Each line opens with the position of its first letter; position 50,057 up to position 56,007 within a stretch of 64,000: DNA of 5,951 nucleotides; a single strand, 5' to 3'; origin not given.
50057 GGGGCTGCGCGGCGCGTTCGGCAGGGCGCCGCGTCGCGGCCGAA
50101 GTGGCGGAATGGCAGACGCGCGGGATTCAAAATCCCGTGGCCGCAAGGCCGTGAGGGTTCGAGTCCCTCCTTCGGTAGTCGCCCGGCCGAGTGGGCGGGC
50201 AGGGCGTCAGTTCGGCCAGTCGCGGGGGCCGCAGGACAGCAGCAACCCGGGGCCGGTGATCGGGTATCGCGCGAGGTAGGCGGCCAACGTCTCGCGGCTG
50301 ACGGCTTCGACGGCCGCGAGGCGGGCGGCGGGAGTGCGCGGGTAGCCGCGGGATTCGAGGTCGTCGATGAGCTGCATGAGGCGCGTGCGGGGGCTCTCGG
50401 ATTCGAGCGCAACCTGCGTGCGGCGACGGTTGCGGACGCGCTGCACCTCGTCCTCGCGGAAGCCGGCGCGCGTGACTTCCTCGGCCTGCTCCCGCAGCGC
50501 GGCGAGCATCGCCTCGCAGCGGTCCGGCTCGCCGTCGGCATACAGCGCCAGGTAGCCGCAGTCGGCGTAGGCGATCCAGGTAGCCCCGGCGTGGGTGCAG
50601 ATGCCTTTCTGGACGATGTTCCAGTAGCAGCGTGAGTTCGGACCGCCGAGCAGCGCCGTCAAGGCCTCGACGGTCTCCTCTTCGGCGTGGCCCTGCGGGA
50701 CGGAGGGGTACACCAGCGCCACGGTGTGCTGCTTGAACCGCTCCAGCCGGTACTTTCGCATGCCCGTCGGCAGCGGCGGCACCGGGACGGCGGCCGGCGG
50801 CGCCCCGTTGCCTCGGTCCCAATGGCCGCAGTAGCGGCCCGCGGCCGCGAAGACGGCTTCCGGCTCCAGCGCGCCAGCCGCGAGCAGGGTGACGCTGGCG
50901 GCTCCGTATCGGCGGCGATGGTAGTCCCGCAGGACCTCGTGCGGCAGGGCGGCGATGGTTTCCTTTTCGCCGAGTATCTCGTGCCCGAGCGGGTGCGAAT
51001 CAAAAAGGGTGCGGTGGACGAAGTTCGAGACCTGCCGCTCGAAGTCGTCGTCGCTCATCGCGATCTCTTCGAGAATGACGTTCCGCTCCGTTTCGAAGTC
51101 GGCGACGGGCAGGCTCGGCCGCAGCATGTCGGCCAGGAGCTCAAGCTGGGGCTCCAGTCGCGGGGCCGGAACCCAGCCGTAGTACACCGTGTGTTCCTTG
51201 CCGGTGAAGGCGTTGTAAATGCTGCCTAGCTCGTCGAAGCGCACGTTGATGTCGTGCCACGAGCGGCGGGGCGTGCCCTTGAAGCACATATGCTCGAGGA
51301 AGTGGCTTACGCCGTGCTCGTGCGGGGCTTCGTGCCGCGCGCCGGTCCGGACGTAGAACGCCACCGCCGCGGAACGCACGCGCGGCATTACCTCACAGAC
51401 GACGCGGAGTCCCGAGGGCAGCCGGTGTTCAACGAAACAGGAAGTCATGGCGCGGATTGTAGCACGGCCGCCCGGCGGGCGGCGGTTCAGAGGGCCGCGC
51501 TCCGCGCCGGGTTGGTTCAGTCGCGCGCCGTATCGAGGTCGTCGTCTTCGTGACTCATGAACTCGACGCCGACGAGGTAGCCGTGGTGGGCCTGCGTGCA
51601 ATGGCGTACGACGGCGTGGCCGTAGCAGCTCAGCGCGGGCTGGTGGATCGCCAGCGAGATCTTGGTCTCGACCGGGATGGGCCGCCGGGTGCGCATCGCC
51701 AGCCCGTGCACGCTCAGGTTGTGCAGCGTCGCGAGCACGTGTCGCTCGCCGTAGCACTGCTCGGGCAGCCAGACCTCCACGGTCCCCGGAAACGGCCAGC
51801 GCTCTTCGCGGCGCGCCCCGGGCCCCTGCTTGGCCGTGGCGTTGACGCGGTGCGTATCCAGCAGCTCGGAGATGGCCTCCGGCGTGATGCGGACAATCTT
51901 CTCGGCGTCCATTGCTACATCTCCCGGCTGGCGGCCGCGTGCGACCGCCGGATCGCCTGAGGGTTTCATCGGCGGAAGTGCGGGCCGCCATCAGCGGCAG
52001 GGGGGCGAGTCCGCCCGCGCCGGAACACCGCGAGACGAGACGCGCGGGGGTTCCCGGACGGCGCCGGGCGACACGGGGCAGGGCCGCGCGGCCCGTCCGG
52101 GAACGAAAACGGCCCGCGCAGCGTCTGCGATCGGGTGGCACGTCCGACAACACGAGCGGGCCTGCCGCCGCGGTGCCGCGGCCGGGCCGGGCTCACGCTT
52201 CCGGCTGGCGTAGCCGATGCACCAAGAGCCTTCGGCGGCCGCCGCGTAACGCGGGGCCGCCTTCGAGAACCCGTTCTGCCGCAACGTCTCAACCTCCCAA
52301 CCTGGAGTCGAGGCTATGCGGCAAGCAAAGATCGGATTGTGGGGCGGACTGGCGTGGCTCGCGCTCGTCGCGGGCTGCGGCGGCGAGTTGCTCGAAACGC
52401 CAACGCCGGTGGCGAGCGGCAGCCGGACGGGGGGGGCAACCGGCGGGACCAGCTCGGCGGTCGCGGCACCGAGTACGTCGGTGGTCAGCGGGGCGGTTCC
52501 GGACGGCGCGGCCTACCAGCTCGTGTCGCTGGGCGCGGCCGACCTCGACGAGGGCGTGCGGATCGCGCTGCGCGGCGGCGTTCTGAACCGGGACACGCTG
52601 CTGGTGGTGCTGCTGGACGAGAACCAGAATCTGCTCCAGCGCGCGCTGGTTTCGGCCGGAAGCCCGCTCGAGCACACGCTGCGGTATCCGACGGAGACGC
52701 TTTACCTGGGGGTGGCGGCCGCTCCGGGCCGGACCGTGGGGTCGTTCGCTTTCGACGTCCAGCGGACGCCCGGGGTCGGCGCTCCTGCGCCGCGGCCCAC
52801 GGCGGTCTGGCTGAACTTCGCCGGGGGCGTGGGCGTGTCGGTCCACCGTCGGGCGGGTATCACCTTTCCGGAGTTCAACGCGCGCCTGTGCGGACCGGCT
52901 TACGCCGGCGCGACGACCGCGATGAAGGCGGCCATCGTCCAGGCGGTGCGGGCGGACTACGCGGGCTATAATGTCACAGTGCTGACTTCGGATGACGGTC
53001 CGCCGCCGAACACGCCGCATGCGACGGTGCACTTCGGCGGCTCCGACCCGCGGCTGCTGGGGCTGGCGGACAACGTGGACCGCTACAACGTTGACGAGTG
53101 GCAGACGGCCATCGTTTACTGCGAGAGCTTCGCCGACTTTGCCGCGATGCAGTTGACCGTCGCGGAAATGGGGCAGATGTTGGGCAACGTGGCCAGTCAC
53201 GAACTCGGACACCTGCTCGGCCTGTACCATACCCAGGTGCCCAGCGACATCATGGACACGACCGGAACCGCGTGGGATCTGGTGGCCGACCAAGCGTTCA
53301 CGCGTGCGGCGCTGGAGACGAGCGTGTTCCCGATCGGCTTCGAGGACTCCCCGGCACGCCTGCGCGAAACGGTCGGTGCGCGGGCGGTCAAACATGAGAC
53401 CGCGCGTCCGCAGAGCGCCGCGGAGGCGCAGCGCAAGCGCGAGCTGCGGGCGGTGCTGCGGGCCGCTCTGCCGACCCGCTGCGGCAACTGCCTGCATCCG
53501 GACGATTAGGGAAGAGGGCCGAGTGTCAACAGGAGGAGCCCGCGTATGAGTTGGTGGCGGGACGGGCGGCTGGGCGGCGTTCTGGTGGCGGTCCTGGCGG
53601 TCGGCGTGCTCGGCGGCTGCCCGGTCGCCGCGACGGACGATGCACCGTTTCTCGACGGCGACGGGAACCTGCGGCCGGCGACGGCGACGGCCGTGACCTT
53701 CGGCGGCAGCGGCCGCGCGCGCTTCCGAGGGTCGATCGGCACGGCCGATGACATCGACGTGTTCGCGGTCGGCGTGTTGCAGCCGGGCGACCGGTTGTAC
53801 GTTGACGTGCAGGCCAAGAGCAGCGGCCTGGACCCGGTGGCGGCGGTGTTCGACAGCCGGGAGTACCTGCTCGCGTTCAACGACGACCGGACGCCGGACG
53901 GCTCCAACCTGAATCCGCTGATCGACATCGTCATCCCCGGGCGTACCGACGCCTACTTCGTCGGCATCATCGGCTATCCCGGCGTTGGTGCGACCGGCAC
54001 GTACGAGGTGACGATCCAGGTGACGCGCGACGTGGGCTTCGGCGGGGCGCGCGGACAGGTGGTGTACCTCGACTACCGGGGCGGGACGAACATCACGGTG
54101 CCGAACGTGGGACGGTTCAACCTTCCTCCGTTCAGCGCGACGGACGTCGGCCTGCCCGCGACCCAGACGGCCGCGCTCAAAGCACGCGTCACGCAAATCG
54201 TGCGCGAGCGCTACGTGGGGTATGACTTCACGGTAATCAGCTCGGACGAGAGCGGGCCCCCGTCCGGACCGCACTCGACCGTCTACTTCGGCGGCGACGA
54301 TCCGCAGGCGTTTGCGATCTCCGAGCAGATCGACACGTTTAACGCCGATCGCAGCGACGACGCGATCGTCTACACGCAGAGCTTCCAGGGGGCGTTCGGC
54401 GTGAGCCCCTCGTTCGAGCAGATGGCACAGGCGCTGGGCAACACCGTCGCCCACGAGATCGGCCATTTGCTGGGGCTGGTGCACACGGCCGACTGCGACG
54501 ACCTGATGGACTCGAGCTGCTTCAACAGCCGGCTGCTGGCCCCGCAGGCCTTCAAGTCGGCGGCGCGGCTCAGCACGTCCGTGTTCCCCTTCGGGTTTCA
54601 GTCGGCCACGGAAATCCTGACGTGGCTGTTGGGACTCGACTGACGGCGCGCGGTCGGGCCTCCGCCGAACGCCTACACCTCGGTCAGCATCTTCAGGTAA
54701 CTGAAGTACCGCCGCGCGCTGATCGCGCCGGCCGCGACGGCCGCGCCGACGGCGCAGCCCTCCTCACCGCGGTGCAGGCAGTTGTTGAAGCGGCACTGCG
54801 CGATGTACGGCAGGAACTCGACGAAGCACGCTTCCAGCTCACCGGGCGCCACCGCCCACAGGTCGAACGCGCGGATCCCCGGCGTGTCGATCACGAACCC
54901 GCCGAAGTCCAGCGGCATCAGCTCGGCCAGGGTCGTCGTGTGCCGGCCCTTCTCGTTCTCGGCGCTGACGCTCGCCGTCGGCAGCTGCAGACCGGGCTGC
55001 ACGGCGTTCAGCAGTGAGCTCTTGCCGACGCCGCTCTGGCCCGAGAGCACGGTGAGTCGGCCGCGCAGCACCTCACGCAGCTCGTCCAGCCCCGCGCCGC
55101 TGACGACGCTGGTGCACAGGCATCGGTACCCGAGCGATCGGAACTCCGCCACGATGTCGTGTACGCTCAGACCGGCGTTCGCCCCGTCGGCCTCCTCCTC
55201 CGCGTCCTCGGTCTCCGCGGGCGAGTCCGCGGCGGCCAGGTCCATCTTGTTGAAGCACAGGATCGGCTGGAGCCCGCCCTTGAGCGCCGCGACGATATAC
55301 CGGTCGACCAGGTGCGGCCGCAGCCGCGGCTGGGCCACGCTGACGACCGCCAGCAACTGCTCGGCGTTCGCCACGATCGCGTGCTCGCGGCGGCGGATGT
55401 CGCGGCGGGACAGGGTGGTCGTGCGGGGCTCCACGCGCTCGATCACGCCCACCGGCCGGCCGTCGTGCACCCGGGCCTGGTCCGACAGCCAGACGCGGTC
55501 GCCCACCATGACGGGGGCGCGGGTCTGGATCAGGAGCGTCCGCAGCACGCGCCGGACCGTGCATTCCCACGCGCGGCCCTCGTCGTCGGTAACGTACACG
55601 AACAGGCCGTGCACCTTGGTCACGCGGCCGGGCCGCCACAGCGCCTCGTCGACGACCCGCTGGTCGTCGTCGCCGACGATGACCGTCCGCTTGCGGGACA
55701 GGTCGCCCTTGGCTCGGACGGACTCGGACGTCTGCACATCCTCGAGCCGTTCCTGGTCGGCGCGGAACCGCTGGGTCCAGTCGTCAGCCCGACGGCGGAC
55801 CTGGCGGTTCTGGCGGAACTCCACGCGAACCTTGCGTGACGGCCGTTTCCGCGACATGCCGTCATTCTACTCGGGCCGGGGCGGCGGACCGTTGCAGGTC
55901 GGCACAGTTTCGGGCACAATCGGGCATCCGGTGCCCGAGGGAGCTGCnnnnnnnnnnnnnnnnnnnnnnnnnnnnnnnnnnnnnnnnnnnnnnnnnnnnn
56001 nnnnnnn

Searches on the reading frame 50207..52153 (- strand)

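Call 15: search_protein_families(library=pfam, proteins=[window:50207-52153:-])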
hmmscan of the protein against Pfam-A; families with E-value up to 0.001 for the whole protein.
window:50207-52153:- (648 aa): 2 families
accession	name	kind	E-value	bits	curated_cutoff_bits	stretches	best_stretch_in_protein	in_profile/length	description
PF00675.25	Peptidase_M16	-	1.4e-29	103.4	22.3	1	250-395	1-147/149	Insulinase (Peptidase family M16)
PF05193.26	Peptidase_M16_C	-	2.2e-28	99.8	23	1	405-575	4-179/181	Peptidase M16 inactive domain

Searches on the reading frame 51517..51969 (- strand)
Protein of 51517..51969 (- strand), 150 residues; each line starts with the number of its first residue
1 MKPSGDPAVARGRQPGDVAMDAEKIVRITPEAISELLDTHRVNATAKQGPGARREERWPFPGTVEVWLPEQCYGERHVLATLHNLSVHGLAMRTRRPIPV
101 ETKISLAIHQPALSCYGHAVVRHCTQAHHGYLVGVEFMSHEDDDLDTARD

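Call 45: search_protein_families(library=pfam, proteins=[window:51517-51969:-], max_evalue=0.01)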
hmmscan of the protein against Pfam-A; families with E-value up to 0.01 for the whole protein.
window:51517-51969:- (150 aa): 1 family
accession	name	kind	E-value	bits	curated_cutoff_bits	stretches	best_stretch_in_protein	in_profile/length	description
PF07238.19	PilZ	-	3.2e-08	34.3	22.5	1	53-145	3-93/102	PilZ domain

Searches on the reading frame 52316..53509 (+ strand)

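Call 15: search_protein_families(library=pfam, proteins=[window:52316-53509:+])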
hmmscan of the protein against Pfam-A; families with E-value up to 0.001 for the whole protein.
window:52316-53509:+ (397 aa): 1 family
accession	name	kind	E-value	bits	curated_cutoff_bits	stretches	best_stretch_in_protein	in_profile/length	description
PF00413.30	Peptidase_M10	-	1.9e-06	28.3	24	1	284-316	103-135/159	Matrixin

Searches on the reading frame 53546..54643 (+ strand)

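Call 15: search_protein_families(library=pfam, proteins=[window:53546-54643:+])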
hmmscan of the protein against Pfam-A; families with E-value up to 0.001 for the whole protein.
window:53546-54643:+ (365 aa): 4 families
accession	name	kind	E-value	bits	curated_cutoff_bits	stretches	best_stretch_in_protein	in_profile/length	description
PF13688.12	Reprolysin_5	-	4.1e-05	24.3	27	1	298-330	142-174/196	Metallo-peptidase family M12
PF00413.30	Peptidase_M10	-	5.6e-05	23.5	24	1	279-323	102-134/159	Matrixin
PF13583.11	Reprolysin_4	-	0.00016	21.8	22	1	282-325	125-158/203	Metallo-peptidase family M12B Reprolysin-like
PF13582.12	Reprolysin_3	-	0.00026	22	22.4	1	284-314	93-123/123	Metallo-peptidase family M12B Reprolysin-like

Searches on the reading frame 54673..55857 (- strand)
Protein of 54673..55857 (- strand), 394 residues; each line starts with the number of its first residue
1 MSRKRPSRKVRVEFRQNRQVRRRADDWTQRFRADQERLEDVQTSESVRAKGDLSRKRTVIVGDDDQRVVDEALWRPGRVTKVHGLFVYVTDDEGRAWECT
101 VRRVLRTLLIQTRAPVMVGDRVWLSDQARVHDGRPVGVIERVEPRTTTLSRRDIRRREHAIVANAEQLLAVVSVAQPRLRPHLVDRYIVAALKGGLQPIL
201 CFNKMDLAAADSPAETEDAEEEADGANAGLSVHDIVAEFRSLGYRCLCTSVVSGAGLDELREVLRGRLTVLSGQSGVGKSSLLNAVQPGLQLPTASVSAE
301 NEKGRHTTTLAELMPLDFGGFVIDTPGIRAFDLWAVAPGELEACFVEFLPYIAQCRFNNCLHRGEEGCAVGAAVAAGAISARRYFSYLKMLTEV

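Call 15: search_protein_families(library=pfam, proteins=[window:54673-55857:-])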
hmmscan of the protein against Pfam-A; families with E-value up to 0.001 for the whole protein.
window:54673-55857:- (394 aa): 2 families
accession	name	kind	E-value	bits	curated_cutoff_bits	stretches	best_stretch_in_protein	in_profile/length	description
PF03193.22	RsgA_GTPase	-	1.2e-51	175.4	30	1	142-334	1-174/174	RsgA GTPase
PF16745.11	RsgA_N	-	0.00022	21.3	27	0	77-126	2-46/54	RsgA N-terminal domain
